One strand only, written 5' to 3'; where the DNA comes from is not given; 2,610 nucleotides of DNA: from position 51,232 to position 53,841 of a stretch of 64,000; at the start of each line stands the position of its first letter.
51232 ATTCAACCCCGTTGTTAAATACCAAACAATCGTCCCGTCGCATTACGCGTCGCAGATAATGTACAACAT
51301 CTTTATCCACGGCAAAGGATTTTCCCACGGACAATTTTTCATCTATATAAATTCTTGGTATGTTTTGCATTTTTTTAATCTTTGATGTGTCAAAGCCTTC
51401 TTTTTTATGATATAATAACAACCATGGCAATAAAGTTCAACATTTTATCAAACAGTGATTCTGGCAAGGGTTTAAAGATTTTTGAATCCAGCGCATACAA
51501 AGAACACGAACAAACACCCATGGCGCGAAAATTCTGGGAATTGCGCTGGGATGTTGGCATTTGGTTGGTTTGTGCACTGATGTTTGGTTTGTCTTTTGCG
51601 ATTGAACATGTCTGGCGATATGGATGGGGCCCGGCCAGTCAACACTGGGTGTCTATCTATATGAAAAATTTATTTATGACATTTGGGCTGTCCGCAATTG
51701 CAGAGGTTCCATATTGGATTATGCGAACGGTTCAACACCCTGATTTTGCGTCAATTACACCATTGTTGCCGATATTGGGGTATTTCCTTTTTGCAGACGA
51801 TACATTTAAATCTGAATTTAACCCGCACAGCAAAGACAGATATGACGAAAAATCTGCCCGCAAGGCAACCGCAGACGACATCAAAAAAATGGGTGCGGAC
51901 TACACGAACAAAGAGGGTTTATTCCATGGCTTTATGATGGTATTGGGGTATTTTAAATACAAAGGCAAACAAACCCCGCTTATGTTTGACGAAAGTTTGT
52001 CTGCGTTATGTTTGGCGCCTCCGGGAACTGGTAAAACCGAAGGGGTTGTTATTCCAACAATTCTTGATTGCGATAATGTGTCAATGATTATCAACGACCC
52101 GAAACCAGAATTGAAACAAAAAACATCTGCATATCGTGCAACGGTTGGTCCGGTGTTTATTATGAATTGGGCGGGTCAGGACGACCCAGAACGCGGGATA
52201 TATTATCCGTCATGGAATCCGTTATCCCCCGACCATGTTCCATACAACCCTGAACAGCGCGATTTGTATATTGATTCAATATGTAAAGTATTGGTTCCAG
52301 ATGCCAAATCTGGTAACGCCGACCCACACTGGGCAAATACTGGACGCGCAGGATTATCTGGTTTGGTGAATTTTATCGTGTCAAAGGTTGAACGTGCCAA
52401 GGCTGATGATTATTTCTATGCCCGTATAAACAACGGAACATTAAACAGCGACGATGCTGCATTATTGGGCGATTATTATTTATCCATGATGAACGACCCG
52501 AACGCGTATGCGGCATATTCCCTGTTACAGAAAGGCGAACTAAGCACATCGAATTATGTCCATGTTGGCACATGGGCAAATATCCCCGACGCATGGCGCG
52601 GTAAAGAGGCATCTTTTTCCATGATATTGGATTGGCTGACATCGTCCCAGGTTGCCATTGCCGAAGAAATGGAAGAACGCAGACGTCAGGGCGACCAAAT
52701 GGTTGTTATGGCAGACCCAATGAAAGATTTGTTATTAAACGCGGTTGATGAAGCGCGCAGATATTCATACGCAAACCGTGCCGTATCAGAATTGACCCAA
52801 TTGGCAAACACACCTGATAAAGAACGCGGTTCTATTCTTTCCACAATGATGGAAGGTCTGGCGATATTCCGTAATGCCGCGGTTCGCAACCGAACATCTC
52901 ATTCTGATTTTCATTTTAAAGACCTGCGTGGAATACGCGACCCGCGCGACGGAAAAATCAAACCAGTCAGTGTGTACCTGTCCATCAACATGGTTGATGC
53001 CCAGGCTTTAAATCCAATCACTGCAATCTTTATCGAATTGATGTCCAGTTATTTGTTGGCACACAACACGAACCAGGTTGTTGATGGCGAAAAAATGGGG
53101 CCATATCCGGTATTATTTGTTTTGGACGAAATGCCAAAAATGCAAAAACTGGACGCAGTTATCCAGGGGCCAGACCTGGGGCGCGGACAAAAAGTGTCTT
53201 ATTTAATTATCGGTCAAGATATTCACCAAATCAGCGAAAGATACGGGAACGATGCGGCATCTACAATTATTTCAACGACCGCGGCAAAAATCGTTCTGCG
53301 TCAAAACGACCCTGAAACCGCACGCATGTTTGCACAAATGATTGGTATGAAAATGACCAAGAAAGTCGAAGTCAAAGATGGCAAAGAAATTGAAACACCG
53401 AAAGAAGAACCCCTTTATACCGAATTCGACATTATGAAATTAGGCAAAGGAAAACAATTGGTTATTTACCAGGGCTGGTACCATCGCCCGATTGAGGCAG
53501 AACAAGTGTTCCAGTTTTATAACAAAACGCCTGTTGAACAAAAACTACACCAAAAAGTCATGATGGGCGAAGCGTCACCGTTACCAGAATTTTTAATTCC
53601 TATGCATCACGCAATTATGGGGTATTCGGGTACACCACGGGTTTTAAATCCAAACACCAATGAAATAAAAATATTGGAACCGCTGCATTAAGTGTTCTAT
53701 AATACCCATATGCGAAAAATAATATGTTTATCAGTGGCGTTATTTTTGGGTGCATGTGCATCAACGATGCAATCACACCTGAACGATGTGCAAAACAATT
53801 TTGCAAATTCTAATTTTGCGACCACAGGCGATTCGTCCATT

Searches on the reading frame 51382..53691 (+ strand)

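Call 69: search_protein_families(library=pfam, proteins=[window:51382-53691:+], max_evalue=0.00001)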
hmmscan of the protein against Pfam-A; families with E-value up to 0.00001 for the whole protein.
window:51382-53691:+ (769 aa): 3 families
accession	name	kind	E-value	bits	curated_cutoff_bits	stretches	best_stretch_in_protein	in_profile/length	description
PF02534.20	T4SS-DNA_transf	-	2.1e-50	172.4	20.1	2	458-717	199-451/468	Type IV secretory system Conjugative DNA transfer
PF10412.15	TrwB_AAD_bind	-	3.4e-19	69.4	20.5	1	418-664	109-333/387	Type IV secretion-system coupling protein DNA-binding domain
PF12696.13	TraG-D_C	-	1.2e-18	67.7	22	1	576-669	1-95/126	TraM recognition site of TraD and TraG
